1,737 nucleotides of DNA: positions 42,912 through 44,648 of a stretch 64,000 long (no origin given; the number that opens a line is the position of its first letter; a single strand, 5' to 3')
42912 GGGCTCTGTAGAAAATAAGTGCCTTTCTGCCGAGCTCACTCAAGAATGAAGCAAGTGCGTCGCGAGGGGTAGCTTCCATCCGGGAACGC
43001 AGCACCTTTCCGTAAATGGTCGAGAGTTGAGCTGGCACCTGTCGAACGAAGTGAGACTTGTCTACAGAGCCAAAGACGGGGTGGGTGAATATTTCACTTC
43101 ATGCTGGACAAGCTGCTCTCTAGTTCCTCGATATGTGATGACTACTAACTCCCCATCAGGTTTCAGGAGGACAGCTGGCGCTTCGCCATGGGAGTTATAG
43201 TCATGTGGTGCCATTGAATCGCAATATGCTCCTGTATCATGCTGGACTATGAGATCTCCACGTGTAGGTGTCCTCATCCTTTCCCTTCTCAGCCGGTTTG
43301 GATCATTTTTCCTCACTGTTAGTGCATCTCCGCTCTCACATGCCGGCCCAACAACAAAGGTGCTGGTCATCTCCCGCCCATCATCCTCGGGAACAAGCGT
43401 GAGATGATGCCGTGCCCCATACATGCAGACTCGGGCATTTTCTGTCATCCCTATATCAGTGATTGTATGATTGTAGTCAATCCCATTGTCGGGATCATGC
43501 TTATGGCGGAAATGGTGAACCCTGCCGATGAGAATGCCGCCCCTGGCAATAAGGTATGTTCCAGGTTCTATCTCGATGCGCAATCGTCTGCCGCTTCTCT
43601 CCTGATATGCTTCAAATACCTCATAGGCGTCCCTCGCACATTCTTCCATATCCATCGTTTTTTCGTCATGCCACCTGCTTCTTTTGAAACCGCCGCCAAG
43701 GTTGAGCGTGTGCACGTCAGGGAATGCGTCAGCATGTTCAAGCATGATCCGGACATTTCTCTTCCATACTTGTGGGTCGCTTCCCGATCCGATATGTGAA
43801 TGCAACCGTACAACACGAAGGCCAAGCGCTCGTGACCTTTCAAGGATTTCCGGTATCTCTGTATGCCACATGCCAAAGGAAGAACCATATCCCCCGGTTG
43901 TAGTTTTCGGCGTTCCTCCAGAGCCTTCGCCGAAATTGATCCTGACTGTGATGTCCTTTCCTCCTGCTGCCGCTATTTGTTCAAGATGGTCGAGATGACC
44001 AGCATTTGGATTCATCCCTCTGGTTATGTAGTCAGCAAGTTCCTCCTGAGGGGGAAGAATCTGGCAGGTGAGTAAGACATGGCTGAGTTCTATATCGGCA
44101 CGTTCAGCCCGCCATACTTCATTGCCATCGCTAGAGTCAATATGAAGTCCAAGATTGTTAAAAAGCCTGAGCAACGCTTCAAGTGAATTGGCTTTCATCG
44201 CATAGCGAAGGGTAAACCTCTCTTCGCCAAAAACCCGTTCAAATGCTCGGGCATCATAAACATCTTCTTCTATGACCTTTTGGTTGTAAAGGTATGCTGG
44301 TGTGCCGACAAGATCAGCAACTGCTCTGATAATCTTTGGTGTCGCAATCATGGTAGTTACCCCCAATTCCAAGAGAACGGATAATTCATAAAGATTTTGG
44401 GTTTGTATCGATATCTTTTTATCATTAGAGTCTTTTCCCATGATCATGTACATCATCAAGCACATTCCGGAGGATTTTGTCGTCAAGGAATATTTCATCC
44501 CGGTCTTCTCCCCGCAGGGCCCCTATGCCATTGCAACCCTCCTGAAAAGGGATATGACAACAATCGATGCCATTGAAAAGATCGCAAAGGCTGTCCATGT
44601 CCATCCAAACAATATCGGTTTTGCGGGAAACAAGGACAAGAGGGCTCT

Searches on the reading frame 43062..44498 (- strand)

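Call 53: search_protein_families(library=pfam, proteins=[window:43062-44498:-], max_evalue=0.0001)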
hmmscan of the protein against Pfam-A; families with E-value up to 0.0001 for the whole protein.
window:43062-44498:- (478 aa): 2 families
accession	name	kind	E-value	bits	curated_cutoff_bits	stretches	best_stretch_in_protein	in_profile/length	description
PF02784.22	Orn_Arg_deC_N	-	2.1e-26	93.2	23.4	1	84-318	9-247/247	Pyridoxal-dependent decarboxylase, pyridoxal binding domain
PF00278.28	Orn_DAP_Arg_deC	-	4.7e-10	40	23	1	319-423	6-95/95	Pyridoxal-dependent decarboxylase, C-terminal sheet domain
